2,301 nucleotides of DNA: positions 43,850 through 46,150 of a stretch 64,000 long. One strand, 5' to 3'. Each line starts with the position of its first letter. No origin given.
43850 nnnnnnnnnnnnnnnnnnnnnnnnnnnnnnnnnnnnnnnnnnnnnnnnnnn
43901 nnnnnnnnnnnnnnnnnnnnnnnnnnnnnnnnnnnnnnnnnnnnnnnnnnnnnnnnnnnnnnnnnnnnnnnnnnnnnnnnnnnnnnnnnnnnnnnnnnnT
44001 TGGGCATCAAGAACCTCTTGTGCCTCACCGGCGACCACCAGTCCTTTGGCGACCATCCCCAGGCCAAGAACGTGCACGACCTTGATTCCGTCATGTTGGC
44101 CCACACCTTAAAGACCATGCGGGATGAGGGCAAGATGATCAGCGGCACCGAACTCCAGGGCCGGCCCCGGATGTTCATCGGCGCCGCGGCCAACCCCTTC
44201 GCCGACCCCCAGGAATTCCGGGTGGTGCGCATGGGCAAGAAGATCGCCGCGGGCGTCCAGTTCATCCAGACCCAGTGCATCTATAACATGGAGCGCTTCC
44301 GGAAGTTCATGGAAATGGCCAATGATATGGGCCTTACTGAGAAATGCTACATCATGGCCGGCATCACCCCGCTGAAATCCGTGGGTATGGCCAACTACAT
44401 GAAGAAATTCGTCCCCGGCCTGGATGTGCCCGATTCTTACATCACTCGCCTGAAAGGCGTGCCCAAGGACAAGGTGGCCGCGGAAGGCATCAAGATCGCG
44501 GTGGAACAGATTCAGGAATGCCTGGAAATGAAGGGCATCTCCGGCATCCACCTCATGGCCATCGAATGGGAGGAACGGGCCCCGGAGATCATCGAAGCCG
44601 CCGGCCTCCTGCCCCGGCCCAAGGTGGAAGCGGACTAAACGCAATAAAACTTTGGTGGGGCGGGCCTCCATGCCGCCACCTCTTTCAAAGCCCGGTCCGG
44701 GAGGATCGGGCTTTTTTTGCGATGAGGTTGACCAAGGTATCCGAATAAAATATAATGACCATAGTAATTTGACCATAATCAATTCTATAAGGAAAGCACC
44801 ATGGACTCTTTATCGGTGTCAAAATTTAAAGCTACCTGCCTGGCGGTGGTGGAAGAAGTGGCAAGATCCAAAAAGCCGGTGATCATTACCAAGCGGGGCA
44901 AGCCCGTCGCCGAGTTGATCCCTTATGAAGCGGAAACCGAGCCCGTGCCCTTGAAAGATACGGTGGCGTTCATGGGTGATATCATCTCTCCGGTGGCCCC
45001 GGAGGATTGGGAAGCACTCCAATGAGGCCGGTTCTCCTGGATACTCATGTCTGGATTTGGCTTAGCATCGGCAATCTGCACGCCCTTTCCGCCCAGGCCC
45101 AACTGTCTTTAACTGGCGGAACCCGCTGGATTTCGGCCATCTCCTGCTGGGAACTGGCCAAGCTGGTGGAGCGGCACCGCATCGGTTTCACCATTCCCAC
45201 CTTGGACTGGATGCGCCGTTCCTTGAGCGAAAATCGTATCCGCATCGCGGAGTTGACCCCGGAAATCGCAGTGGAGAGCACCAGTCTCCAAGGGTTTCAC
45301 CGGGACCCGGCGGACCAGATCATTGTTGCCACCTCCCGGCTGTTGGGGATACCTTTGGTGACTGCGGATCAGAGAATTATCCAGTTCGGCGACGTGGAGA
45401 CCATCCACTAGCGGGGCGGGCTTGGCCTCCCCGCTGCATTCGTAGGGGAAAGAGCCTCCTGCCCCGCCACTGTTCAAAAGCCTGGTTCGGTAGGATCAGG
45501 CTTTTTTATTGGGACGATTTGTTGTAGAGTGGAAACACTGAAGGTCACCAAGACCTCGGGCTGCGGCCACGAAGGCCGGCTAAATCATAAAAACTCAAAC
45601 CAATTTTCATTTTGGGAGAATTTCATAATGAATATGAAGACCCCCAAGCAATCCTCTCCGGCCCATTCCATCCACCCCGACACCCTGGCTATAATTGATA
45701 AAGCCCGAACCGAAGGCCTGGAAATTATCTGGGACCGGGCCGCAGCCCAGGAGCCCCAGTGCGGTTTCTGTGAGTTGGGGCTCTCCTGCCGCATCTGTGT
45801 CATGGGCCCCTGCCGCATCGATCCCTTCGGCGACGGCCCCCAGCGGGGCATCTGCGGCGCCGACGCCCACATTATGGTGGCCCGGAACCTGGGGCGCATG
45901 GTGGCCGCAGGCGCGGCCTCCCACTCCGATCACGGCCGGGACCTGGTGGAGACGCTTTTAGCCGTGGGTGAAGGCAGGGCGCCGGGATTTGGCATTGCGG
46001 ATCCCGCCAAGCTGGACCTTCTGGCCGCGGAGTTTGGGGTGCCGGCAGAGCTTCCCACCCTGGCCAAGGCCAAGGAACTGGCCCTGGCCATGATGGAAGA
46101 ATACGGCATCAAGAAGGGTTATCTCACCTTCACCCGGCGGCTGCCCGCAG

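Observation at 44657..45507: vapBC cassette inserted between metF and cooS, bracketed by two copies of the same two-hairpin terminator module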

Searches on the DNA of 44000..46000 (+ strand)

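Call 10: search_rna_families(source=window, start=44000, end=46000, threshold=evalue, max_evalue=1)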
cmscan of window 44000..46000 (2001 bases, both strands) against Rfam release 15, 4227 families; matches with E-value up to 1: 1.
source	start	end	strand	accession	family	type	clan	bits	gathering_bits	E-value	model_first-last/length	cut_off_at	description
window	44671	44719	+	RF02278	Betaproteobacteria_toxic_sRNA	Gene; sRNA;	-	26.2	50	0.014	1-64/64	no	Betaproteobacteria toxic small RNA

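Call 76: build_rna_model(alignment_id=A3, structure=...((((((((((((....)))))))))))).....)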
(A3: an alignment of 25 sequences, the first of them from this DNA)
Model R1 built from alignment A3 (25 sequences, 36 columns); structure: as given.
model positions 36; base pairs 12; branch points 0; effective number of sequences 25; information 1.308 bits per position. Calibrated on 0.2 Mb of random sequence (short: E-values are rough).
structure used (alignment columns):
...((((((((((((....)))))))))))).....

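Call 77: search_with_rna_model(model_id=R1, sources=[window, L002, L004, L006, L031, L032, L034, L038, L049, L050, L072, L077, L078, L083, L098, L127, L128, L129, L130, L131, L132, L016], max_evalue=1)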
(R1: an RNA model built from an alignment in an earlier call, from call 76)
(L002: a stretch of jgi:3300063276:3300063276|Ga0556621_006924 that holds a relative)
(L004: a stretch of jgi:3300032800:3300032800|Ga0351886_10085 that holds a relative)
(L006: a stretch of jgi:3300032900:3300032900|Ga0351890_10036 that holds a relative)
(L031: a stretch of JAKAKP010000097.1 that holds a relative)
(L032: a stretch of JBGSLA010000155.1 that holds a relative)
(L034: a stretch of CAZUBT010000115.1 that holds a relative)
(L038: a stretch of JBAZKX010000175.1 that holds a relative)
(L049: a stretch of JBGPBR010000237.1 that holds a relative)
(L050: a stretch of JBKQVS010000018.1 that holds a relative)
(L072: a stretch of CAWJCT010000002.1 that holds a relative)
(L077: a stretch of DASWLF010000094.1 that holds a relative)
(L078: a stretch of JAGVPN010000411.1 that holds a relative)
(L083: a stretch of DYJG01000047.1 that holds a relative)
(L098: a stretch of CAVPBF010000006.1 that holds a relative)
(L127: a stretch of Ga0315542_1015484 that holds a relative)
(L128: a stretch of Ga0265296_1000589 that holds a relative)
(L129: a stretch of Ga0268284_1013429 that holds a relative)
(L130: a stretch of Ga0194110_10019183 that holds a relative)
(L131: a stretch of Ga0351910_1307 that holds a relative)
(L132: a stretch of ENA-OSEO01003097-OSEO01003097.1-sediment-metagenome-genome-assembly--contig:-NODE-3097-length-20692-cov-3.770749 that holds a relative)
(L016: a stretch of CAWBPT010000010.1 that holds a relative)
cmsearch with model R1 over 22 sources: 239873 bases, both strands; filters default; matches with E-value up to 1: 73.
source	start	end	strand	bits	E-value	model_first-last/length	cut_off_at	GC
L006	10991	11026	+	56.3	4.1e-09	1-36/36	no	0.5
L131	3665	3700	+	56.3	4.1e-09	1-36/36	no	0.5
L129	620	655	+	55.8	5.3e-09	1-36/36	no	0.47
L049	3891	3926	-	54.9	8.2e-09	1-36/36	no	0.56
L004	12603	12638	+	54.3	1.1e-08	1-36/36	no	0.56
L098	2527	2562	-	54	1.3e-08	1-36/36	no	0.61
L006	11916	11951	+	53.8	1.4e-08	1-36/36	no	0.56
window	44684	44719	+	53.6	1.6e-08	1-36/36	no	0.56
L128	3661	3696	+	53.3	1.8e-08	1-36/36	no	0.47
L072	7593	7628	+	53.1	2e-08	1-36/36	no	0.56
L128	4462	4497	+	53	2.1e-08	1-36/36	no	0.53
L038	3532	3567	+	52.9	2.2e-08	1-36/36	no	0.56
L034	4167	4202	+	52.8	2.3e-08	1-36/36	no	0.61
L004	10966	11001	+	52.1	3.3e-08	1-36/36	no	0.5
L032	3802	3837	+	51.5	4.3e-08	1-36/36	no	0.58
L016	346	381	+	51.3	4.8e-08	1-36/36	no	0.56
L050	2606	2641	+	50.9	5.7e-08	1-36/36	no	0.58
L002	7755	7790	+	48.7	1.7e-07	1-36/36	no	0.58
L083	7503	7538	+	48.7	1.7e-07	1-36/36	no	0.58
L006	12804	12839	+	48.5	1.9e-07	1-36/36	no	0.44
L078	673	708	+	47.9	2.5e-07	1-36/36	no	0.53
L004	11757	11792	+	47.4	3.3e-07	1-36/36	no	0.61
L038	4525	4560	+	47.1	3.7e-07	1-36/36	no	0.53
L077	5321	5356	-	46.7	4.6e-07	1-36/36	no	0.5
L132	3646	3682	+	46.5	4.9e-07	1-36/36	no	0.57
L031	5563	5598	+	46.2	5.8e-07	1-36/36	no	0.67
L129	1411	1446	+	46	6.3e-07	1-36/36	no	0.47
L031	6367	6402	+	44.5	1.3e-06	1-36/36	no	0.58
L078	671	706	-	42.3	3.9e-06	1-36/36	no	0.53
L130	1783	1819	+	41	7.3e-06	1-36/36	no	0.57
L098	2529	2564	+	39.6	1.5e-05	1-36/36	no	0.61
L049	3896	3924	+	37.5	4.2e-05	4-32/36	no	0.66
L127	27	61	+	37.3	4.5e-05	1-36/36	no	0.46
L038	3535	3562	-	37.1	4.9e-05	4-31/36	no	0.68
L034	3178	3212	+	36.3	7.3e-05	1-36/36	no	0.54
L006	10993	11021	-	35.7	0.0001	4-32/36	no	0.59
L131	3667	3695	-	35.7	0.0001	4-32/36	no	0.59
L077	5323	5358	+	34.8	0.00015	1-36/36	no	0.5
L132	3644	3680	-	33.6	0.00028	1-36/36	no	0.57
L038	4529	4554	-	33.5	0.00029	5-30/36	no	0.73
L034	4171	4196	-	32.6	0.00045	5-30/36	no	0.73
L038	5424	5458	+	32.1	0.00057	1-36/36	no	0.66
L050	2604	2639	-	31.7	0.00072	1-36/36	no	0.56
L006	11920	11945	-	31.5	0.00078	5-30/36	no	0.69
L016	351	374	-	29.2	0.0024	6-29/36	no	0.71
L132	4456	4493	+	29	0.0026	1-36/36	no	0.61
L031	5568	5591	-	28.4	0.0036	6-29/36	no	0.79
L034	2615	2650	+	28.3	0.0038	1-36/36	no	0.47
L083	7508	7531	-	28.2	0.004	6-29/36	no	0.71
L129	622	650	-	27.3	0.0061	4-32/36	no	0.55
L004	12606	12633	-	27.1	0.0068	4-31/36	no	0.61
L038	5428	5452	-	26.5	0.009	5-30/36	no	0.72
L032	3805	3832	-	25.7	0.013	4-31/36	no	0.64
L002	7757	7785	-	25.7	0.014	4-32/36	no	0.62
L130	1777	1817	-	24.9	0.019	1-36/36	no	0.54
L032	3759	3792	+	24.6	0.023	1-36/36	no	0.62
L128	4466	4491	-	23.1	0.048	5-30/36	no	0.65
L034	3181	3207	-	22.7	0.057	4-31/36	no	0.59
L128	3665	3690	-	22.3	0.071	5-30/36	no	0.58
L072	7597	7622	-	22.2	0.074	5-30/36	no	0.62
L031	6372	6395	-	21.1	0.13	6-29/36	no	0.75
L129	1413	1441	-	21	0.13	4-32/36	no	0.55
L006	12806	12834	-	21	0.13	4-32/36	no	0.52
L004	10971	10994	-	18.5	0.44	6-29/36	no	0.67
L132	4462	4485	-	18.4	0.48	7-28/36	no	0.88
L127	29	56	-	18.2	0.53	4-32/36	no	0.5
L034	2613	2648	-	17.7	0.67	1-36/36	no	0.5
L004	5562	5626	+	17.4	0.78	1-36/36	no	0.6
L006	4489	4553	+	17.4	0.78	1-36/36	no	0.63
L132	5285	5314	-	17.2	0.84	1-36/36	no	0.63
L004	11761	11786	-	17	0.96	5-30/36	no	0.77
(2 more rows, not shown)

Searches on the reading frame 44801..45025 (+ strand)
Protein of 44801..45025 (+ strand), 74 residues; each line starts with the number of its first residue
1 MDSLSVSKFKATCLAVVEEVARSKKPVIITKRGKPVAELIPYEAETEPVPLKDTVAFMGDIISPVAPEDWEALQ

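Call 11: search_protein_families(library=pfam, proteins=[window:44801-45025:+])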
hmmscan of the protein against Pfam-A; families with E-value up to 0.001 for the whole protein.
window:44801-45025:+ (74 aa): 1 family
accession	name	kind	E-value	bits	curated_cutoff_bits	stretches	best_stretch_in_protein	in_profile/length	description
PF02604.26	PhdYeFM_antitox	-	2.7e-11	43.5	29.8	1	1-43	1-43/74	Antitoxin Phd_YefM, type II toxin-antitoxin system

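Call 12: search_protein_families(library=ncbifam, proteins=[window:44801-45025:+])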
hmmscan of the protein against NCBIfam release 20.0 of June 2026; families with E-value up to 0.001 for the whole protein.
window:44801-45025:+ (74 aa): 1 family
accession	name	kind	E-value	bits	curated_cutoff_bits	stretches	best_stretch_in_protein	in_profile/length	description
TIGR01552.1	phd_fam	subfamily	3.3e-09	36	20.8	1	4-43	2-40/53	type II toxin-antitoxin system prevent-host-death family antitoxin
